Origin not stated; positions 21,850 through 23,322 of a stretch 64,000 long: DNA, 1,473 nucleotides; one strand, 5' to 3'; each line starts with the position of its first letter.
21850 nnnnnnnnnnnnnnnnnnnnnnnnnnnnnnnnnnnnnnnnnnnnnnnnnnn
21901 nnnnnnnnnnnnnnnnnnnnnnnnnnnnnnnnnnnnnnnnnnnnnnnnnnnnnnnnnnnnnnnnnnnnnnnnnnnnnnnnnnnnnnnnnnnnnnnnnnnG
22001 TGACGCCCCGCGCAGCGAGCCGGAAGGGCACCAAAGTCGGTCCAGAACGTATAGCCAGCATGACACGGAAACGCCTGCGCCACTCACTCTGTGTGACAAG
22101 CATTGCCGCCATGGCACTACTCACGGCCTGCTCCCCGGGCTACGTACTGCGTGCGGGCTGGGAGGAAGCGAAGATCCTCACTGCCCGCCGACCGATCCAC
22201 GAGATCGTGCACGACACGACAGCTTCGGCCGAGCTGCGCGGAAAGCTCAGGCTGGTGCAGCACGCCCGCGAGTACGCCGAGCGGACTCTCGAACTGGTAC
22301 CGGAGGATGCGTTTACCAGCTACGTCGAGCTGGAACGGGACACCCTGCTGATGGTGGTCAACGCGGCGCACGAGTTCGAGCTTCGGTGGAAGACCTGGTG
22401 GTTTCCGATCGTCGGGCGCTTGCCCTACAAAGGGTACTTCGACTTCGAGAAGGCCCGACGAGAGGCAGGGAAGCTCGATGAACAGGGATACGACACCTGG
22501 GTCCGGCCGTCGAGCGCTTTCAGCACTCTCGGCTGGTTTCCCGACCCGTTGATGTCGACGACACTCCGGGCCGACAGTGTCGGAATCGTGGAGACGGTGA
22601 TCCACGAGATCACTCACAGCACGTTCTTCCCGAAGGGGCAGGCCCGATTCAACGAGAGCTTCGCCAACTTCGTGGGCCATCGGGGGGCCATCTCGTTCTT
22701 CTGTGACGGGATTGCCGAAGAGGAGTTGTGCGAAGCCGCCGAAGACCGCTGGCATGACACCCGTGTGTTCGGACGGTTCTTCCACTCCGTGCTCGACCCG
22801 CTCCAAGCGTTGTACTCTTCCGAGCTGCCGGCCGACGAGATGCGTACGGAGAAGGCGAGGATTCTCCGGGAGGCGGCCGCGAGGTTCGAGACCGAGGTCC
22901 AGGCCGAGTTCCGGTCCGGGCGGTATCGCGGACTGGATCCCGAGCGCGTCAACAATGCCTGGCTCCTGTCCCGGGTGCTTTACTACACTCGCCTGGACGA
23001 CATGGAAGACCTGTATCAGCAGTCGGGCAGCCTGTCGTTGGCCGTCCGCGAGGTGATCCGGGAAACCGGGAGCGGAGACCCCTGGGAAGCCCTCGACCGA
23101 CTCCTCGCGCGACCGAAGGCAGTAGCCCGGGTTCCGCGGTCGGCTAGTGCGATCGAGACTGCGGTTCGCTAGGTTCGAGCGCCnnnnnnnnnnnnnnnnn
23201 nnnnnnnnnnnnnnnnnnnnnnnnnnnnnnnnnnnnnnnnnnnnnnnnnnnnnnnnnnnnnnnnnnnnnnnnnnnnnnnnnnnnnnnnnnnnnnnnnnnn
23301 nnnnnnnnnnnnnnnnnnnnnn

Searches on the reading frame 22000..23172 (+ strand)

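Call 50: search_protein_families(library=pfam, proteins=[window:22000-23172:+], max_evalue=0.00001)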
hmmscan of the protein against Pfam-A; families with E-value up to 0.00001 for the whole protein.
window:22000-23172:+ (390 aa): 1 family
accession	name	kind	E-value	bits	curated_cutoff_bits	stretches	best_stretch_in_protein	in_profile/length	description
PF10023.15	Aminopep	-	5.2e-84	282.8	25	1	47-343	1-297/322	Putative aminopeptidase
